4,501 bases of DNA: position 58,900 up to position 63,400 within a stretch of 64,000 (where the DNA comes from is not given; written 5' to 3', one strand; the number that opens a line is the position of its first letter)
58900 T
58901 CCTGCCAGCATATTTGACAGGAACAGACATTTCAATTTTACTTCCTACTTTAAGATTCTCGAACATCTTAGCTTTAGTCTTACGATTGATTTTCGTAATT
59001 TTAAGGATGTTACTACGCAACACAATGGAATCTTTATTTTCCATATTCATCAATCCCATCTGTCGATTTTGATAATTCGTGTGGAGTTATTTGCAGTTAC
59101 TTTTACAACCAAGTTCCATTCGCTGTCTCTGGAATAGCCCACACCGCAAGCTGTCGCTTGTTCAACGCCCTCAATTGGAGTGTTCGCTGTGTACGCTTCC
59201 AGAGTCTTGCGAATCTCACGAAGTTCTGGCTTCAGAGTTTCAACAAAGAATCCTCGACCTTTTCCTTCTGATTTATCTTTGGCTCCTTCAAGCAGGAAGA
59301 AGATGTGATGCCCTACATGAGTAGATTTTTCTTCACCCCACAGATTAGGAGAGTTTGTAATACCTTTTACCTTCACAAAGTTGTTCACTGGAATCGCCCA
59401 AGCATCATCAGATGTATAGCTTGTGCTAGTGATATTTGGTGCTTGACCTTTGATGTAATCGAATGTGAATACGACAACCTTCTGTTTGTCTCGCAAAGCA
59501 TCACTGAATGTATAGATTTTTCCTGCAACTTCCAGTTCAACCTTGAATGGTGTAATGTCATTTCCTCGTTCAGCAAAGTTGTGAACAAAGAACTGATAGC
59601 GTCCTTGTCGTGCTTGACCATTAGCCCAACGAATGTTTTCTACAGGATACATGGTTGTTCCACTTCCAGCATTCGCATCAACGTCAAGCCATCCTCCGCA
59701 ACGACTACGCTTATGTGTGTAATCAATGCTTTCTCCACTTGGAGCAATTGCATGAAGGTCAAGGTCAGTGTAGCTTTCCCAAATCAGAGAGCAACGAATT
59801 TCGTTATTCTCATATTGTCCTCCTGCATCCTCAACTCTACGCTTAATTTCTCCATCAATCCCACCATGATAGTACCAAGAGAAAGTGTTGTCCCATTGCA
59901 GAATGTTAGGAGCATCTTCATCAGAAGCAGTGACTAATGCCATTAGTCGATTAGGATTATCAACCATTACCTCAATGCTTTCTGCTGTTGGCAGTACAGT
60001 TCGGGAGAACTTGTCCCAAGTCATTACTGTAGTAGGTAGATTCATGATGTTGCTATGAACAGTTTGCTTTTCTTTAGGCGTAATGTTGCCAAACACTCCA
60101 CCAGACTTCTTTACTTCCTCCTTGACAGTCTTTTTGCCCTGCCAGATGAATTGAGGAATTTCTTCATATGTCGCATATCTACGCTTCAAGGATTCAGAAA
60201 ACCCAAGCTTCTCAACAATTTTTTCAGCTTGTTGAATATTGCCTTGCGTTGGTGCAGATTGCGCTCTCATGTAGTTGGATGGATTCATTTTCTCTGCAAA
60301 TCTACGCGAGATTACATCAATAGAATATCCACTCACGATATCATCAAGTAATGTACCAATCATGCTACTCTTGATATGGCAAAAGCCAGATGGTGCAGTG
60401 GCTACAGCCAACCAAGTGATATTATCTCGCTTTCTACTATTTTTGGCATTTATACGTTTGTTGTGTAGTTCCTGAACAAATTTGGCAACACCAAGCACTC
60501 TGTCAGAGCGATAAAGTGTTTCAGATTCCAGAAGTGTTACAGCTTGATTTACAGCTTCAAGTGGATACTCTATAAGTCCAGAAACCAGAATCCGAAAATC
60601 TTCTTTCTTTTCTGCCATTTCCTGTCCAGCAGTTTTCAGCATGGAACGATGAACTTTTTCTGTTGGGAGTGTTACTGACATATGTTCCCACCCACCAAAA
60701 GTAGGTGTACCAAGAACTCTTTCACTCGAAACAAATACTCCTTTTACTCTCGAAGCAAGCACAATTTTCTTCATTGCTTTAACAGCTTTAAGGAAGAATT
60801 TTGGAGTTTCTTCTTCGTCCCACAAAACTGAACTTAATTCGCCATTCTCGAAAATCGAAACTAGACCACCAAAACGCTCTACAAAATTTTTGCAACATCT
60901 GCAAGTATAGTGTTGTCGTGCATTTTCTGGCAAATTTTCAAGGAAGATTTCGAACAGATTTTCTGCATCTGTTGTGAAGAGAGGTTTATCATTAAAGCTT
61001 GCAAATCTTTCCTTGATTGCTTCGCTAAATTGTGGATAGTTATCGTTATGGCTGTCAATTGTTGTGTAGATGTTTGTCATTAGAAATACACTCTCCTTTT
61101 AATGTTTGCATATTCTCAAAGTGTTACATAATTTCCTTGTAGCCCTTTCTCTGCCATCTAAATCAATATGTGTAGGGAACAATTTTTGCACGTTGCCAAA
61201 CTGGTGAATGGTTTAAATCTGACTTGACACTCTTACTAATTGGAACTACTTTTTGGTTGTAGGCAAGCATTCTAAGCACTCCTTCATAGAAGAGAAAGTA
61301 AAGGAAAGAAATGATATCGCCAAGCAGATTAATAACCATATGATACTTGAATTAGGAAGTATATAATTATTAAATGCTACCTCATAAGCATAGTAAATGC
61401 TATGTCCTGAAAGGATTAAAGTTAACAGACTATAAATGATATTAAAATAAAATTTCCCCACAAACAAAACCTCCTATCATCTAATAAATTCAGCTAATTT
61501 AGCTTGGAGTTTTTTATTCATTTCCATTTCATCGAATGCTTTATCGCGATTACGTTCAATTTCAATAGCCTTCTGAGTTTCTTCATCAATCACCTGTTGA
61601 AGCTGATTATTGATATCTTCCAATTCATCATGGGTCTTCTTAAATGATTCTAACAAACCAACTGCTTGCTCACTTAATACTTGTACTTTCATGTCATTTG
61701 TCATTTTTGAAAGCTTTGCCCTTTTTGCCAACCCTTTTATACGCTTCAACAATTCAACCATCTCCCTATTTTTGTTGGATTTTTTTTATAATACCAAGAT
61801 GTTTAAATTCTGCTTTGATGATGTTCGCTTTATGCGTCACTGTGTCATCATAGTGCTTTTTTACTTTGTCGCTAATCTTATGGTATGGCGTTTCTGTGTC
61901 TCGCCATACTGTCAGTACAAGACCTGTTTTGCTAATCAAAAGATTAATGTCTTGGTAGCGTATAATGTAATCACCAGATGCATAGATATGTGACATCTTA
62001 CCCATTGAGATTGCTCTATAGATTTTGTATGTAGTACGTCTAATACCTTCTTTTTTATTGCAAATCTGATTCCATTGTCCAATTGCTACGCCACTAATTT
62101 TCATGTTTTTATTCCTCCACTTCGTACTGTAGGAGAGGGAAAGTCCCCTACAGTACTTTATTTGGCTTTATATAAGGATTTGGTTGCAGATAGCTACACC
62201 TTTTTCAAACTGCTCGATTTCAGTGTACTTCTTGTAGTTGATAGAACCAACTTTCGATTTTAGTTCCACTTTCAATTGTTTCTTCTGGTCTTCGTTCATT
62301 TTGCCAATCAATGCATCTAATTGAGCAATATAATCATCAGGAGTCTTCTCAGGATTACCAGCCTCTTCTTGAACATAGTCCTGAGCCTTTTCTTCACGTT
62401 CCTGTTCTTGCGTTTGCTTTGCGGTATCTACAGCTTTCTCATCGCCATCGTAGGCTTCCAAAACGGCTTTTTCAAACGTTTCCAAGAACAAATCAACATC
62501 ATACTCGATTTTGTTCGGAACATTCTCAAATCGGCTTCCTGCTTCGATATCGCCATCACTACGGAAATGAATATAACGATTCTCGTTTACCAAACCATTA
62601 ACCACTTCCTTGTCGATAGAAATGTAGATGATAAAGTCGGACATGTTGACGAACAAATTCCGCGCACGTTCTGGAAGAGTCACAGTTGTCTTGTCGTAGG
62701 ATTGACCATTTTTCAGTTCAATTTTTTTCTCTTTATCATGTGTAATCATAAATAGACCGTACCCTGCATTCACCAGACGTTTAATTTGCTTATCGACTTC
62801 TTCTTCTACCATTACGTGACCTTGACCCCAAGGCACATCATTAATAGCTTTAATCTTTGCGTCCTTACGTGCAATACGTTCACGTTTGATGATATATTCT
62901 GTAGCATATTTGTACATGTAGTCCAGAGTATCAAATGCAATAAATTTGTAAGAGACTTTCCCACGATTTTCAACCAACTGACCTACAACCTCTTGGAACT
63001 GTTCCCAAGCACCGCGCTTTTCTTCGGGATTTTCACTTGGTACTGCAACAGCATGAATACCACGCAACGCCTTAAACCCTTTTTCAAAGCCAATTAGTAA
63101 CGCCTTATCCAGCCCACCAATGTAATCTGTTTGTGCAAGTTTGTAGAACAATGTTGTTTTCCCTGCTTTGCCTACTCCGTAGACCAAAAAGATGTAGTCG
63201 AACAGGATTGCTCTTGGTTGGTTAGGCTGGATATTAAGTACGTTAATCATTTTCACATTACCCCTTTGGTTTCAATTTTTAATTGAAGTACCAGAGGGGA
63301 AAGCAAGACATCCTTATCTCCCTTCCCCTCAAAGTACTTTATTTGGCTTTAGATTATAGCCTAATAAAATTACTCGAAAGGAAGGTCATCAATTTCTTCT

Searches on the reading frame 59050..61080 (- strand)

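Call 62: search_protein_families(library=phrogs, proteins=[window:59050-61080:-], max_evalue=0.001)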
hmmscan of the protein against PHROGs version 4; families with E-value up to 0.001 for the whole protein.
window:59050-61080:- (676 aa): 4 families
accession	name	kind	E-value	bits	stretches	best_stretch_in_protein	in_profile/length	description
phrog_1735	-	unknown function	5.3e-204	680.9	1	13-674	2-673/673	-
phrog_23228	-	unknown function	2e-69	235.6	1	235-672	37-470/472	-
phrog_21434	-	unknown function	2.6e-06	28.8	1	15-91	4-87/93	-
phrog_25920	-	unknown function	0.0004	21.7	1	18-166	7-164/173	-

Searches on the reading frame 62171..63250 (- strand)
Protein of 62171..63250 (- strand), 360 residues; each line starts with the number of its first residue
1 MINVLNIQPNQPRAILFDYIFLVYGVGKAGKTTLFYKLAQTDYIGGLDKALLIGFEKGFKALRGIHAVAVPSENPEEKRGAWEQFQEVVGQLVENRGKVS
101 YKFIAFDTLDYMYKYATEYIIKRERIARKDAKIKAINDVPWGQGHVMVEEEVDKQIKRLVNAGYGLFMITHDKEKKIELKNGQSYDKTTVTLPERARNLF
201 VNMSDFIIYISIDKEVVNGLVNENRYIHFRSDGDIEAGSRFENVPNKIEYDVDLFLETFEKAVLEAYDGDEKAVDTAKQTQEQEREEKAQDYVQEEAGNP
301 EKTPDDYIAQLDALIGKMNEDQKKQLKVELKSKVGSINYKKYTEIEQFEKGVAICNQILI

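Call 31: find_related_loci(query=window:62171-63250:-, collection=genome_contigs, flank=3000)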
Query window:62171-63250:- (360 aa) in genome_contigs; peptide patterns used: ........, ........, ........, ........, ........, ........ (x = any residue, [..] = any of these).
69 stretches matched a pattern; 2 encode a relative of the query (tblastn E <= 1e-3); 2 distinct loci.
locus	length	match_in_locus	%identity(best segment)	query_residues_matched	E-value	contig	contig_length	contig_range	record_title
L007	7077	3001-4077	74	1-359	4e-180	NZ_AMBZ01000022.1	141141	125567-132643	Paenibacillus alvei DSM 29 plasmid pPAV141, whole genome shotgun sequence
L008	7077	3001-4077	72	1-359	7e-180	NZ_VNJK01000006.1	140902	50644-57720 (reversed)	Paenibacillus agilis strain N4 contig6, whole genome shotgun sequence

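Call 35: search_dna_similar(query=window:62171-63250:-, collection=plasmids, mode=protein, max_rows=25)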
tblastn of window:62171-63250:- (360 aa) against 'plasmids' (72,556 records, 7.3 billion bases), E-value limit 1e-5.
Records with a match: 54; places in all: 54; records where one place covers at least 80% of the query: 50.
Best place of each record, by identity: <60% 54.
By first word of the organism name: Bacillus 46; Clostridium 6; Paenibacillus 1; Pediococcus 1.
By predicted mobility (MOB-suite, as given by PLSDB): non-mobilizable 54.
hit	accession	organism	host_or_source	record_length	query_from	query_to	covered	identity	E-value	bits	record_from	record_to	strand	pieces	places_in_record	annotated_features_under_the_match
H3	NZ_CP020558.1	Paenibacillus larvae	Apis mellifera,single cell microbial ...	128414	2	350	97%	39.8%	4e-67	236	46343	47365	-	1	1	AAA family ATPase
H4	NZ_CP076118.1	Bacillus amyloliquefaciens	Apostichopus japonicus,cell culture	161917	6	352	96%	35.3%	3e-58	210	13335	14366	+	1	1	AAA family ATPase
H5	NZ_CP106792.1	Bacillus subtilis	chicken,pure culture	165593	6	352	96%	35.3%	3e-58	210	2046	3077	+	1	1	AAA family ATPase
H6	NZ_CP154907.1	Bacillus pumilus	-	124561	12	359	97%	26.9%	9e-28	122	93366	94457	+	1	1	AAA family ATPase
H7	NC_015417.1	Clostridium botulinum BKT015925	-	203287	1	291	81%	30.2%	4e-32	134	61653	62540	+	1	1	AAA family ATPase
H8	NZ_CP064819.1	Bacillus subtilis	Solanum lycopersicum,tissue sample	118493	10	321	87%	27.4%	2e-8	64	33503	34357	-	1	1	yorG: ATP-binding protein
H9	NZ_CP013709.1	Clostridium botulinum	Microbial isolate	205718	2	292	81%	29.0%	7e-17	90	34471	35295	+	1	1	ATP-binding protein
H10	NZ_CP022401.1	Clostridium botulinum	soil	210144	2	292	81%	29.0%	7e-17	90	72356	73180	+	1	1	ATP-binding protein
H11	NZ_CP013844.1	Clostridium botulinum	Microbial isolate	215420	2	292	81%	29.0%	7e-17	90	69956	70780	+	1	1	ATP-binding protein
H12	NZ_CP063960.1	Clostridium botulinum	Bovine,feces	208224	7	243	66%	30.7%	3e-24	111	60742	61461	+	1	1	AAA family ATPase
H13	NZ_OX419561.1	Bacillus subtilis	worm bin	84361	2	292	81%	24.8%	3e-13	78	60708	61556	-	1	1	AAA family ATPase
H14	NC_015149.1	Bacillus subtilis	-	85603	2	292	81%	24.8%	3e-13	78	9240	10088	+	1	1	AAA family ATPase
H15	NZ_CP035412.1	Bacillus subtilis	cell culture,food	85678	2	292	81%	24.8%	3e-13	78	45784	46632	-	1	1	AAA family ATPase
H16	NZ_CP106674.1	Bacillus subtilis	cell culture,soil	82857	2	292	81%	24.5%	5e-13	78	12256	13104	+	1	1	AAA family ATPase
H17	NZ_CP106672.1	Bacillus subtilis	cell culture,soil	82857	2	292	81%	24.5%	5e-13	78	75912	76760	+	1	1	AAA family ATPase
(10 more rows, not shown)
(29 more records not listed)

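Call 36: find_related_loci(query=window:62171-63250:-, collection=viral_contigs, flank=10000)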
Query window:62171-63250:- (360 aa) in viral_contigs; peptide patterns used: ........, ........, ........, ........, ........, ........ (x = any residue, [..] = any of these).
14 stretches matched a pattern; 4 encode a relative of the query (tblastn E <= 1e-3); 4 distinct loci.
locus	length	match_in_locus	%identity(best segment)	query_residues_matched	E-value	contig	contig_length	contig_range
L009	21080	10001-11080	74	1-359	0e+0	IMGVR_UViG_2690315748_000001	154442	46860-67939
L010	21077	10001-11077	74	1-359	2e-179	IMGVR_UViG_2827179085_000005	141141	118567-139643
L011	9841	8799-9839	67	1-359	3e-160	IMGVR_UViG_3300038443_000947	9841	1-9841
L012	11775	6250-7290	67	1-359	3e-160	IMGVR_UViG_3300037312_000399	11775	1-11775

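Call 43: find_related_loci(query=window:62171-63250:-, collection=metagenome_contigs, flank=4000)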
Query window:62171-63250:- (360 aa) in metagenome_contigs; peptide patterns used: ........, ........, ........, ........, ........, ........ (x = any residue, [..] = any of these).
97 stretches matched a pattern, but none encodes a relative of the query by tblastn (E <= 1e-3).
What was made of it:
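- Tried and rejected: Metagenome scan for Sak4 relatives: no relatives found (call 43).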
